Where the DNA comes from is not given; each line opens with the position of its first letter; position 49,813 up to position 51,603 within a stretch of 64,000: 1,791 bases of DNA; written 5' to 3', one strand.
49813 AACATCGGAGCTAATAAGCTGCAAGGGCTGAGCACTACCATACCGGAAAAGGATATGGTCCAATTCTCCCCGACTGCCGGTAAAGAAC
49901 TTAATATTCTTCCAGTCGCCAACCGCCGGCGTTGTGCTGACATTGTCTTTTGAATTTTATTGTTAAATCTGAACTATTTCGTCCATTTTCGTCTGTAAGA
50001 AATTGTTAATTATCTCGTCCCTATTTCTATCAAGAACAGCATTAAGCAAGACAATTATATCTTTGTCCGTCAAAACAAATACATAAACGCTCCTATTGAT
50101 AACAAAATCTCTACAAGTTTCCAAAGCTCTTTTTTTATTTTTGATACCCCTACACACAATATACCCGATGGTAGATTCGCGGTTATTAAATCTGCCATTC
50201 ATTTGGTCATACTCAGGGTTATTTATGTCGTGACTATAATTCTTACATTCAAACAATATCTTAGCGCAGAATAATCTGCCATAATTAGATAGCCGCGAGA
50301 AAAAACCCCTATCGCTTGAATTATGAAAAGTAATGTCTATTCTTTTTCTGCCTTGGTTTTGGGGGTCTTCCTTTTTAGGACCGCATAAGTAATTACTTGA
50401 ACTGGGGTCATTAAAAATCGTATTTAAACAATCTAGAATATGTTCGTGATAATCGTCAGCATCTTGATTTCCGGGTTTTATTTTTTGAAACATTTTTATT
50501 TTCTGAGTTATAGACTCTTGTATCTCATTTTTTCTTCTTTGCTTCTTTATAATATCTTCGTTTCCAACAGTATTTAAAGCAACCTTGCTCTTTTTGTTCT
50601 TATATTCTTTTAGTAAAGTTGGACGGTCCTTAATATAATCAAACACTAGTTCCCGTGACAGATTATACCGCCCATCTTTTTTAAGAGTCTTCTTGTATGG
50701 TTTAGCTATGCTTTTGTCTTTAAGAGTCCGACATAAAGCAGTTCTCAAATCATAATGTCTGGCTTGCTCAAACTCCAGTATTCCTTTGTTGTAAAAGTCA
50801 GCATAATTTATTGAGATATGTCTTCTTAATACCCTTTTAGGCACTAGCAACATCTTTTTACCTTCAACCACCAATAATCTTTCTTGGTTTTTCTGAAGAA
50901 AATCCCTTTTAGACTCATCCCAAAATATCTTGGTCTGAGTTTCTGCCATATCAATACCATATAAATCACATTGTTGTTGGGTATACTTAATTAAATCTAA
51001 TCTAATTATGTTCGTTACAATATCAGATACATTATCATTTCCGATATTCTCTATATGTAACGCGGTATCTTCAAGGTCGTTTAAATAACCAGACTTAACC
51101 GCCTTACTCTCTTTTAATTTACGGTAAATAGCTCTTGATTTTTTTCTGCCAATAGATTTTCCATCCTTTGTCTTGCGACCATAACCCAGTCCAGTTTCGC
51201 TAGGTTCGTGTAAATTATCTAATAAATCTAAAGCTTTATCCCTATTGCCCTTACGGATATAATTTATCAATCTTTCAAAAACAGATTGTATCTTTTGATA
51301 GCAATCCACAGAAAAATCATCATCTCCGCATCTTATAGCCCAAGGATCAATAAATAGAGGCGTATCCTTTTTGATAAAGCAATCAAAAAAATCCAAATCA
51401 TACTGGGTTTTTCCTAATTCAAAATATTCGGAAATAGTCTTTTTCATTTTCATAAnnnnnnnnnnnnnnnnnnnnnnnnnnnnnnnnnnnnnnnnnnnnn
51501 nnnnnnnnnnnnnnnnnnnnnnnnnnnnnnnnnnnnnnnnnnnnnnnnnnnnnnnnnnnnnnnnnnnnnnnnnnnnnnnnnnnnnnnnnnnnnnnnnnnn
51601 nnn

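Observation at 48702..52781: Mobile/defense-like islet: XRE repressor + ImmA/IrrE protease, PD-(D/E)xK nuclease-like protein, Excalibur protein, flanked by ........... repeats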

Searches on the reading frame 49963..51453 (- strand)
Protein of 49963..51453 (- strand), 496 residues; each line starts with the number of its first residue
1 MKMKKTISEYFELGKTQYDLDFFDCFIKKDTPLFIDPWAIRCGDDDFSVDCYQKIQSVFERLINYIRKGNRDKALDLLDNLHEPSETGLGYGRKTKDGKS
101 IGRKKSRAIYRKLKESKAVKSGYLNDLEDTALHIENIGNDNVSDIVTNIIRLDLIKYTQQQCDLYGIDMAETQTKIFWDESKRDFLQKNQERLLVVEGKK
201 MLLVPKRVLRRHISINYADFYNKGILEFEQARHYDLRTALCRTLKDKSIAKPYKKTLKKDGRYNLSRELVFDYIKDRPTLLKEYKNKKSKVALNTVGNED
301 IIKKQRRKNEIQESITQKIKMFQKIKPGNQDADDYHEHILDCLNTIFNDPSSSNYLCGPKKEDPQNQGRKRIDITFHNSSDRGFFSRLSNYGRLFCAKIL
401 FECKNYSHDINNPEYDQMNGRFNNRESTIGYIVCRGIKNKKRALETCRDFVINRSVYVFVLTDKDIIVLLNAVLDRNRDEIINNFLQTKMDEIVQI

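Call 7: search_protein_families(library=pfam, proteins=[window:49963-51453:-], max_evalue=0.1)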
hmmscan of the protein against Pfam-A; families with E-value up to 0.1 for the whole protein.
window:49963-51453:- (496 aa): 0 families

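Call 8: search_protein_families(library=padloc, proteins=[window:49963-51453:-], max_evalue=0.1)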
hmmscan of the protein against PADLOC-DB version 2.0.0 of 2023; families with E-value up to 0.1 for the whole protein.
window:49963-51453:- (496 aa): 2 families
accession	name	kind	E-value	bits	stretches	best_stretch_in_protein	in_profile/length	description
PDLC04597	PDC-M36A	-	4.3e-42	142.5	2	4-229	5-230/457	-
PDLC04598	PDC-M36A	-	1.8e-08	32.2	1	132-222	4-96/330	-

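Call 10: find_homologous_proteins(query=window:49963-51453:-)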
Query window:49963-51453:- (496 aa): 179 proteins with E <= 0.001 among 6121 candidates; the best 120 are listed.
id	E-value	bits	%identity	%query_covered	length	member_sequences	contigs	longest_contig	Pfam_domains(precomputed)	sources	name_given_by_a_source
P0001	0.0e+0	1122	100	100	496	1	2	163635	PF28123.1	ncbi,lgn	-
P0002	6.7e-245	831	73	100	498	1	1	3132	PF28123.1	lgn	-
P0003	1.9e-237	807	71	99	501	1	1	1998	PF28123.1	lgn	-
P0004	4.8e-236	802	70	99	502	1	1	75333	PF28123.1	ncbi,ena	-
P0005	3.0e-234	796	69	100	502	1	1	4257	PF28123.1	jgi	-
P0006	1.4e-232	791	69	99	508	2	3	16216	PF28123.1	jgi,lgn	-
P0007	3.9e-231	786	70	100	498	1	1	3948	PF28123.1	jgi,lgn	-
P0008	2.9e-229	780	68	99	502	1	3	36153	PF28123.1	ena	-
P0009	6.7e-221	752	67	99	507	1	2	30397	PF28123.1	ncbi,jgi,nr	ncbi:MAG: hypothetical protein K0S38_9 [Candidatus Paceibacter sp.]|jgi:hypothetical protein|nr:hypo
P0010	3.9e-219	746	67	100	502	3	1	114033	PF28123.1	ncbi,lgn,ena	-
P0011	7.2e-218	742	66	100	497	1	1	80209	PF28123.1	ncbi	-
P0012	1.5e-216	738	64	99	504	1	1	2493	PF28123.1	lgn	-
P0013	1.2e-215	735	65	100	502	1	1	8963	PF28123.1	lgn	-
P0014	5.1e-215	733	65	99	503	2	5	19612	PF28123.1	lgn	-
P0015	2.1e-213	728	63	100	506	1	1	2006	PF28123.1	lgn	-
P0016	1.0e-212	725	65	99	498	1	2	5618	PF28123.1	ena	-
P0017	1.1e-212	725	64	99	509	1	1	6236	PF28123.1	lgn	-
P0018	1.8e-209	714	64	99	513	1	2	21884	PF28123.1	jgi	jgi:hypothetical protein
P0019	3.1e-202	691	63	100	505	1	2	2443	PF28123.1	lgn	-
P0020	9.9e-197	673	61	100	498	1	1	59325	PF28123.1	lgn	-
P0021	7.0e-195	666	60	99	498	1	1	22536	PF28123.1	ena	-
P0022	2.0e-126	441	47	98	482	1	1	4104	PF28123.1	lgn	-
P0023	3.0e-120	420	44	98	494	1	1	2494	PF28123.1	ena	-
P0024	4.3e-117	410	44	98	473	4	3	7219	PF28123.1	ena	-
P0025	3.4e-110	387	44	98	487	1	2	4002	PF28123.1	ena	-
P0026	3.3e-109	384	42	98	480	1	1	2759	PF28123.1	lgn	-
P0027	6.7e-109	383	42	98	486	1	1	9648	PF28123.1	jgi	jgi:hypothetical protein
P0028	1.5e-104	369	42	98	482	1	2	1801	PF28123.1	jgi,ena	-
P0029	1.1e-103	366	42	94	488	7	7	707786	PF28123.1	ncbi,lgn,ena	-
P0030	1.1e-102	362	39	99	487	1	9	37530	PF28123.1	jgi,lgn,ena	-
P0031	2.1e-102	361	42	98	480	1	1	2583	PF28123.1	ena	-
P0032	2.1e-102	361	43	91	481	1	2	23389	PF28123.1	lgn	-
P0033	1.0e-101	359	41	99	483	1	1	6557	PF28123.1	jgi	-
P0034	3.4e-101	357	41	90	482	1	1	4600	PF28123.1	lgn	-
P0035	1.3e-100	356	39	98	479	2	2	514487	PF28123.1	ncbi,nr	ncbi:MAG TPA: hypothetical protein VKC53_02425 [Patescibacteria group bacterium]|nr:hypothetical pro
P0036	1.2e-98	349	38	99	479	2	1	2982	PF28123.1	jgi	-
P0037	2.3e-97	345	40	98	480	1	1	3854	PF28123.1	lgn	-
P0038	4.3e-97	344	41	96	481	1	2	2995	PF28123.1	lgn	-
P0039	4.5e-96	341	38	98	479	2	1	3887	PF28123.1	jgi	jgi:hypothetical protein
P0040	2.4e-94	335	40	96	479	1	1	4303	PF28123.1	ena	-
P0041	1.7e-93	332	38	97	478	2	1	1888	PF28123.1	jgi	-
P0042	1.9e-93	332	40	97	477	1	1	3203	PF28123.1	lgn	-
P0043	5.9e-93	330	40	98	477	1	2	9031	PF28123.1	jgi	jgi:hypothetical protein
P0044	7.6e-93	330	39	98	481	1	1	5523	PF28123.1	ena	-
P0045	3.8e-91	324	37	97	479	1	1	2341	PF28123.1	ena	-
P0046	3.0e-90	321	37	98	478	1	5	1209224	PF28123.1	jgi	jgi:hypothetical protein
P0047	4.0e-90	321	37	98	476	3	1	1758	PF28123.1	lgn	-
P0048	7.6e-90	320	39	97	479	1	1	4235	PF28123.1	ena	-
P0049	6.2e-89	317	36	98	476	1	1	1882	PF28123.1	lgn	-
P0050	5.1e-88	314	37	99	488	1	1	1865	PF28123.1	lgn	-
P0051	1.1e-85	306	36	94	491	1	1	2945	PF28123.1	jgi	jgi:hypothetical protein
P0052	3.3e-83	298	36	96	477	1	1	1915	PF28123.1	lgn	-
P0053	5.2e-83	297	38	98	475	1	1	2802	PF28123.1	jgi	jgi:hypothetical protein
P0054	8.2e-81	290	36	98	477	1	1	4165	PF28123.1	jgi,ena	-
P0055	3.9e-80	288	36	96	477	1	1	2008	PF28123.1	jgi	jgi:hypothetical protein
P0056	4.9e-80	288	35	98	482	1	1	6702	PF28123.1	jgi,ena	-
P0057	1.0e-79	287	35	98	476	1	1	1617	PF28123.1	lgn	-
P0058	1.5e-79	286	33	98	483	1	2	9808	PF28123.1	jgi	jgi:hypothetical protein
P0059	2.2e-79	286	37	94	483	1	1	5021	PF28123.1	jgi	jgi:hypothetical protein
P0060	8.1e-79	284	34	98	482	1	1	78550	PF28123.1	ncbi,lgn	-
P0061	9.1e-79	283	36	88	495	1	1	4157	PF28123.1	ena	-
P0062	2.3e-78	282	35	99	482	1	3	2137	PF28123.1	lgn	-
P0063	7.8e-78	280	37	89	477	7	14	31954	PF28123.1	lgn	-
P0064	8.9e-78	280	34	96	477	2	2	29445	PF28123.1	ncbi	-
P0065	1.2e-77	280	34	96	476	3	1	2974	PF28123.1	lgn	-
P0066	1.3e-77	280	35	97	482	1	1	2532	PF28123.1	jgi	jgi:hypothetical protein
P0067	1.9e-77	279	35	96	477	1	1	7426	PF28123.1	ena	-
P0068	3.1e-77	278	34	97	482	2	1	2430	PF28123.1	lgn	-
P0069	1.0e-76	277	35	92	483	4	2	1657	PF28123.1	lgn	-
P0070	4.5e-76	275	34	98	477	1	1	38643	PF28123.1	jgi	jgi:hypothetical protein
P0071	4.8e-76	275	36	93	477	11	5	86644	PF28123.1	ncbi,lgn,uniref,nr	ncbi:hypothetical protein [Yersinia enterocolitica]|uniref:Restriction endonuclease type IV Mrr doma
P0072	7.3e-76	274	35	95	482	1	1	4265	PF28123.1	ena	-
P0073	1.1e-75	273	36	99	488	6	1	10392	PF28123.1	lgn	-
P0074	1.3e-75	273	35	99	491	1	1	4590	PF28123.1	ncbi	-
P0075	1.8e-75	273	35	94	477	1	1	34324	PF28123.1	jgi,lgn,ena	-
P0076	6.8e-75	271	34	98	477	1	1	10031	PF28123.1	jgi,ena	-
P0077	9.5e-75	270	35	94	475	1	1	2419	PF28123.1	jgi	jgi:hypothetical protein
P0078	1.3e-74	270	35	94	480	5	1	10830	PF28123.1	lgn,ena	-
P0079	1.8e-74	269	34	95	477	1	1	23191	PF28123.1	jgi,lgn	jgi:hypothetical protein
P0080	2.1e-74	269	33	98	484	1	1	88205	PF28123.1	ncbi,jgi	-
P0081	3.6e-74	268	34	94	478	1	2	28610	PF28123.1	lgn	-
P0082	4.2e-74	268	36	84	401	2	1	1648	PF28123.1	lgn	-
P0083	4.2e-74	268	33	94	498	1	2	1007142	PF28123.1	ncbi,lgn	-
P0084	8.3e-74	267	34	94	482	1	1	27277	PF28123.1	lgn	-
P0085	8.7e-74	267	34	94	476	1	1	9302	PF28123.1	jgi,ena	-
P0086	3.2e-73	265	34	99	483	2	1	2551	PF28123.1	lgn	-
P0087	6.5e-73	264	33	95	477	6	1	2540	PF28123.1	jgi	-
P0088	7.8e-73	264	35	96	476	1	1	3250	PF28123.1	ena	-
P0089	9.0e-73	264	35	96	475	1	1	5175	PF28123.1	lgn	-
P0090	1.1e-72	263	35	94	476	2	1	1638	PF28123.1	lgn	-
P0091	2.1e-72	263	33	98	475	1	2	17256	PF28123.1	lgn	-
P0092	3.0e-72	262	35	94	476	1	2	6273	PF28123.1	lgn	-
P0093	3.4e-72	262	35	94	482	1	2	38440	PF28123.1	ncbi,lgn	-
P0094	3.4e-72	262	35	95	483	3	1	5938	PF28123.1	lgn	-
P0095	3.7e-72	262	35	93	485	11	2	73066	PF28123.1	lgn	-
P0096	4.4e-72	261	35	98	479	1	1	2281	PF28123.1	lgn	-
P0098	1.7e-71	259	33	95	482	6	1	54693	PF28123.1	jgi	jgi:hypothetical protein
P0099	2.0e-71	259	33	94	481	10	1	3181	PF28123.1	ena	-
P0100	2.1e-71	259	35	93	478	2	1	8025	PF28123.1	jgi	jgi:hypothetical protein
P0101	2.3e-71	259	34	97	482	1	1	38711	PF28123.1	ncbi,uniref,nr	ncbi:hypothetical protein E4L95_01940 [Paracoccus liaowanqingii]|uniref:Restriction endonuclease typ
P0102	2.7e-71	259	33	94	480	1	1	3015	PF28123.1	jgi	jgi:hypothetical protein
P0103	3.0e-71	259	32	98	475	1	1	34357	PF28123.1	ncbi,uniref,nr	ncbi:hypothetical protein [Myroides odoratimimus]|uniref:hypothetical protein n=1 Tax=Myroides odora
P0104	3.1e-71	259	33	92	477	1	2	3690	PF28123.1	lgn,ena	-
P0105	3.2e-71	259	33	92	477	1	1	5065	PF28123.1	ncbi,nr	ncbi:MAG TPA: hypothetical protein PLL77_16150 [Pyrinomonadaceae bacterium]|nr:hypothetical protein 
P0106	3.8e-71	258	35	96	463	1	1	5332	PF28123.1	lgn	-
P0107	4.3e-71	258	34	97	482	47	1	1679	PF28123.1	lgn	-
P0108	5.1e-71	258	34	93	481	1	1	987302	PF28123.1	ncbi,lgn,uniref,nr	ncbi:hypothetical protein [Tabrizicola sp.]|uniref:hypothetical protein n=1 Tax=Tabrizicola sp. TaxI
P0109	5.3e-71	258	35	99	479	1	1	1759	PF28123.1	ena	-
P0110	5.4e-71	258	35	89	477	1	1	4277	PF28123.1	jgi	jgi:hypothetical protein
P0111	9.4e-71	257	34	98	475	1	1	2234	PF28123.1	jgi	jgi:hypothetical protein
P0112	2.8e-70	256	36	93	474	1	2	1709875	PF28123.1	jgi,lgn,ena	-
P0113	3.1e-70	255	32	95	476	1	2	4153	PF28123.1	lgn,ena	-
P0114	5.3e-70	255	34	93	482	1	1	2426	PF28123.1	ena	-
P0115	6.6e-70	254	35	94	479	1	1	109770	PF28123.1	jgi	-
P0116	7.2e-70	254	32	94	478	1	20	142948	PF28123.1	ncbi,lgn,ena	-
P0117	8.0e-70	254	35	97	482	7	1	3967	PF28123.1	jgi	jgi:hypothetical protein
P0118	1.0e-69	254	33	97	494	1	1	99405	PF28123.1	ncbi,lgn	-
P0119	1.1e-69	254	34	94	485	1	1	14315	PF28123.1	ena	-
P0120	1.2e-69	253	34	94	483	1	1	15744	PF28123.1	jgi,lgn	-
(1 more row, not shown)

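Call 11: search_protein_families(library=ncbifam, proteins=[window:49963-51453:-], max_evalue=0.01)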
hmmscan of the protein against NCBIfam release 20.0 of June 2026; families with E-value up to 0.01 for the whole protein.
window:49963-51453:- (496 aa): 0 families

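Call 12: search_protein_families(library=phrogs, proteins=[window:49963-51453:-], max_evalue=0.01)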
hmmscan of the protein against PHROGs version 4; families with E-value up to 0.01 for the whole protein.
window:49963-51453:- (496 aa): 2 families
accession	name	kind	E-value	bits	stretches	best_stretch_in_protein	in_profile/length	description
phrog_27295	-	unknown function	1.4e-82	278.8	1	7-471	3-448/469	-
phrog_30194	-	unknown function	5e-16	59.7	1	4-219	7-220/478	-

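Call 13: find_encoding_contigs(protein=P0001, flank=10000, max_places=4)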
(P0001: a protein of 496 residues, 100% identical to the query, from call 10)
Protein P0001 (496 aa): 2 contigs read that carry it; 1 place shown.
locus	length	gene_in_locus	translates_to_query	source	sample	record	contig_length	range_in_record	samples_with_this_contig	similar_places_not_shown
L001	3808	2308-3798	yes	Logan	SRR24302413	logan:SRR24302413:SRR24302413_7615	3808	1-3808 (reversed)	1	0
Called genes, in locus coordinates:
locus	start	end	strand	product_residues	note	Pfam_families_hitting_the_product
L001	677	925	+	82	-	-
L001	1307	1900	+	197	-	-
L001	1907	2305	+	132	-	-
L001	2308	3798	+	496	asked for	PF28123:DUF8370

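Call 14: find_encoding_contigs(protein=P0004, flank=8000, max_places=3)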
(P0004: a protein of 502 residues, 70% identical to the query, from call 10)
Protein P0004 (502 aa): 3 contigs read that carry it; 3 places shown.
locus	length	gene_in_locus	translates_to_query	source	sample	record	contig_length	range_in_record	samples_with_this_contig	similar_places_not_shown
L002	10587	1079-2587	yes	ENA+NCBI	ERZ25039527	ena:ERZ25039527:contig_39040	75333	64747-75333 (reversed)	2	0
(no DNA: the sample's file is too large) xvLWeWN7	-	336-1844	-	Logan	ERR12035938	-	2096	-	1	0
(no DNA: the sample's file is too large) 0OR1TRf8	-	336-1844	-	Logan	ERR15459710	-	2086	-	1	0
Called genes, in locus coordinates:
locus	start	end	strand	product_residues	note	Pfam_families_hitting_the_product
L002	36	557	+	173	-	-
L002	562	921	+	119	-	-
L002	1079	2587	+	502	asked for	PF28123:DUF8370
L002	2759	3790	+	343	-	PF13651:EcoRI_methylase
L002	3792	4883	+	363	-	PF03235:GmrSD_N, PF01844:HNH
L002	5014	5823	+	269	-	PF03235:GmrSD_N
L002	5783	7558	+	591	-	PF07510:GmrSD_C, PF14267:DUF4357, PF14088:DUF4268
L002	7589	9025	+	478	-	PF11074:DUF2779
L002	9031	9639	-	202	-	-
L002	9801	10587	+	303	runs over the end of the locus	-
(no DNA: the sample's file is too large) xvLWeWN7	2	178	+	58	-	?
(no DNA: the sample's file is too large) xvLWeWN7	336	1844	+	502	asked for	PF28123:DUF8370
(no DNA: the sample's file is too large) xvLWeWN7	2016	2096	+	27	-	?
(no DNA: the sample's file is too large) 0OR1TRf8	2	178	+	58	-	?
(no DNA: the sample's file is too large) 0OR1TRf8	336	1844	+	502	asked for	PF28123:DUF8370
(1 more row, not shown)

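Call 15: find_encoding_contigs(protein=P0010, flank=8000, max_places=3)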
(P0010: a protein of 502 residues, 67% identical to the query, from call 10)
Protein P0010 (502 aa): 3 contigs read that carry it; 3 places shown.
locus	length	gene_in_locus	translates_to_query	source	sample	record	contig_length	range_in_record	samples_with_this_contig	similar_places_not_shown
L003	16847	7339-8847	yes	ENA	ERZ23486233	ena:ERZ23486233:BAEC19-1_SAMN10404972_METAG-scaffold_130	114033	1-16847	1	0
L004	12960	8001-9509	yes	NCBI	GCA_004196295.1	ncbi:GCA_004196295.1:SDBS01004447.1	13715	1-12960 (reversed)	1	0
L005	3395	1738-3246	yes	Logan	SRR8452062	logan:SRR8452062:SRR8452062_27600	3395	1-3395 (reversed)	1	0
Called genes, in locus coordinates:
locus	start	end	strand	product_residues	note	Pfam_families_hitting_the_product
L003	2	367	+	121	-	?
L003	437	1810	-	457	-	-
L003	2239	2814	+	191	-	PF01928:CYTH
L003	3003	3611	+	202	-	PF01467:CTP_transf_like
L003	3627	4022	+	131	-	PF01894:YjbQ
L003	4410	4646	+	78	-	-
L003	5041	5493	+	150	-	PF14470:bPH_3 (weak), PF03703:bPH_2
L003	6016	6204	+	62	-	-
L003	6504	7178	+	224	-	PF01726:LexA_DNA_bind, PF00717:Peptidase_S24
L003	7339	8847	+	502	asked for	PF28123:DUF8370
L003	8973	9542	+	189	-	PF00753:Lactamase_B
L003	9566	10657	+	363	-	PF27126:NmeDI_C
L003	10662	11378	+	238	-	PF01844:HNH, PF14279:HNH_5 (weak)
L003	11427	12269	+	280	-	PF18863:AbiJ_NTD4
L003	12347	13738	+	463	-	PF03235:GmrSD_N, PF01844:HNH (weak), PF14279:HNH_5 (weak)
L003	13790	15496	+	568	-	PF13175:AAA_15, PF02463:SMC_N, PF13304:AAA_21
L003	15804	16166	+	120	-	-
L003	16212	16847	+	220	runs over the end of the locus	PF00753:Lactamase_B, PF13483:Lactamase_B_3, PF12706:Lactamase_B_2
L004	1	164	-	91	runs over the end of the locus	PF01016:Ribosomal_L27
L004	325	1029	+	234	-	PF01255:Prenyltransf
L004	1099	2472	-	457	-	-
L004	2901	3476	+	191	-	PF01928:CYTH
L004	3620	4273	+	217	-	PF01467:CTP_transf_like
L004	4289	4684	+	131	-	PF01894:YjbQ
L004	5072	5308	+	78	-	-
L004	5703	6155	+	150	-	PF14470:bPH_3 (weak), PF03703:bPH_2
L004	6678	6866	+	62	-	-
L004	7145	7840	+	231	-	PF01726:LexA_DNA_bind, PF00717:Peptidase_S24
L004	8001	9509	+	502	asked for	PF28123:DUF8370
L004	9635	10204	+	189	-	PF00753:Lactamase_B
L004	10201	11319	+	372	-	PF27126:NmeDI_C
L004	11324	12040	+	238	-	PF01844:HNH, PF14279:HNH_5 (weak)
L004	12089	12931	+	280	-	PF18863:AbiJ_NTD4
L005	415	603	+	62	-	-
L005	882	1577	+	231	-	PF01726:LexA_DNA_bind, PF00717:Peptidase_S24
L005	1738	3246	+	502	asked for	PF28123:DUF8370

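Call 21: search_solved_structures(query=A1, max_evalue=1, show_alignments=2)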
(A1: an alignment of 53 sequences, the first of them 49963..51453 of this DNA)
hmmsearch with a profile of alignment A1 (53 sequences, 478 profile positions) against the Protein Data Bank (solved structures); distinct sequences matched with E-value up to 1: 10.
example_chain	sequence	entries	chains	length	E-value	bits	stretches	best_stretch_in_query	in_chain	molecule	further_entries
4xe5_B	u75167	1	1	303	0.33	12.8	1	381-408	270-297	Sodium/potassium-transporting ATPase subunit beta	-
3n23_B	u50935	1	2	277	0.36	12.6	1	381-408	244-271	Sodium/potassium-transporting ATPase subunit beta-1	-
4hqj_B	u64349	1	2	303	0.37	12.6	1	381-408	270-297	Sodium/potassium-transporting ATPase subunit beta-1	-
7yzr_B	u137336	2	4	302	0.38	12.6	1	381-408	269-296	Sodium/potassium-transporting ATPase subunit beta-1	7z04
3wgu_B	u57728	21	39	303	0.38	12.6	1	381-408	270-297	Sodium/potassium-transporting ATPase subunit beta-1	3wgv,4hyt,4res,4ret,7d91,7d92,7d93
3kdp_B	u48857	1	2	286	0.38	12.6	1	381-408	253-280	Sodium/potassium-transporting ATPase subunit beta-1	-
7e1z_B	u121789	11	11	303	0.38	12.6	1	381-408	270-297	Sodium/potassium-transporting ATPase subunit beta-1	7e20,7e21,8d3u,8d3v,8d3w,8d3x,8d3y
9ro9_B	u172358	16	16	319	0.41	12.5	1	381-408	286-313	Sodium/potassium-transporting ATPase subunit beta-1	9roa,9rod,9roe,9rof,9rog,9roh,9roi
7x20_B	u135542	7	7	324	0.47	12.3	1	382-408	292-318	Sodium/potassium-transporting ATPase subunit beta-1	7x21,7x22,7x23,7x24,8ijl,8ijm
7bzk_B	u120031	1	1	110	0.56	12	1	11-116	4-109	Thioredoxin Y1, chloroplastic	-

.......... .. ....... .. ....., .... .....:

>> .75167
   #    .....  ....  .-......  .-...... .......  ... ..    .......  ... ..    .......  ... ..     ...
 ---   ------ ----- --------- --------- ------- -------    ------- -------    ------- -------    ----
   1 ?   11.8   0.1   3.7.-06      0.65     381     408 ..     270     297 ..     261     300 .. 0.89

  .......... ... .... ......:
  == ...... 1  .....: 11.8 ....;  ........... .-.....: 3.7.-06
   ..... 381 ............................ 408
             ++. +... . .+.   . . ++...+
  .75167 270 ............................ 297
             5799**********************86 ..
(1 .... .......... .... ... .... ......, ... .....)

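Call 24: find_related_loci(query=A2, collection=genome_contigs, flank=7000)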
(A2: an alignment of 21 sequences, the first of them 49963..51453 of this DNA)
Query A2 (496 aa) in genome_contigs; peptide patterns used: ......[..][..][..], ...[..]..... (x = any residue, [..] = any of these).
19 stretches matched a pattern; 1 encode a relative of the query (tblastn E <= 1e-3); 1 distinct loci.
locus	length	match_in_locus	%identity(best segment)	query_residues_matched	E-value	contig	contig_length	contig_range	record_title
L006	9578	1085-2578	70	2-494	0e+0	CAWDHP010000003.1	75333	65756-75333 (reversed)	MAG: uncultured bacterium isolate MFD04716.bin.1.355 genome assembly, contig: contig_39040, whole genome shotgun sequenc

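Call 26: find_related_loci(query=A2, collection=metagenome_contigs, flank=7000)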
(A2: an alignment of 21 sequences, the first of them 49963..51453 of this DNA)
Query A2 (496 aa) in metagenome_contigs; peptide patterns used: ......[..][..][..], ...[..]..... (x = any residue, [..] = any of these).
38 stretches matched a pattern; 9 encode a relative of the query (tblastn E <= 1e-3); 9 distinct loci.
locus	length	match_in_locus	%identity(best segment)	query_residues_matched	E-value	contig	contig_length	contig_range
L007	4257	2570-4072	69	1-496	0e+0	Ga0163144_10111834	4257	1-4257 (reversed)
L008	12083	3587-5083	69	4-496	0e+0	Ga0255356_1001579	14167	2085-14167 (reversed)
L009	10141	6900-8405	68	1-496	0e+0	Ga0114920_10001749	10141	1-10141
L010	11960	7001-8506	67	1-496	0e+0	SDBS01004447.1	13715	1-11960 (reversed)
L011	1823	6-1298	69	66-496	0e+0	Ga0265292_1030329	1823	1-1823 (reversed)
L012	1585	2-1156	69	117-496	0e+0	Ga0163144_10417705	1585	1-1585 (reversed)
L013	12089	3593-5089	69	4-496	0e+0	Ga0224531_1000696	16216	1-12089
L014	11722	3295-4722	43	8-494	4e-97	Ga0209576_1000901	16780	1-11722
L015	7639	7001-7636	63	5-217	1e-89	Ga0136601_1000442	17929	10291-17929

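Call 27: find_related_loci(query=A2, collection=viral_contigs, flank=7000)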
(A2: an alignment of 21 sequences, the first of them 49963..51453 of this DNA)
Query A2 (496 aa) in viral_contigs; peptide patterns used: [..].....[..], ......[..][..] (x = any residue, [..] = any of these).
59 stretches matched a pattern, but none encodes a relative of the query by tblastn (E <= 1e-3).
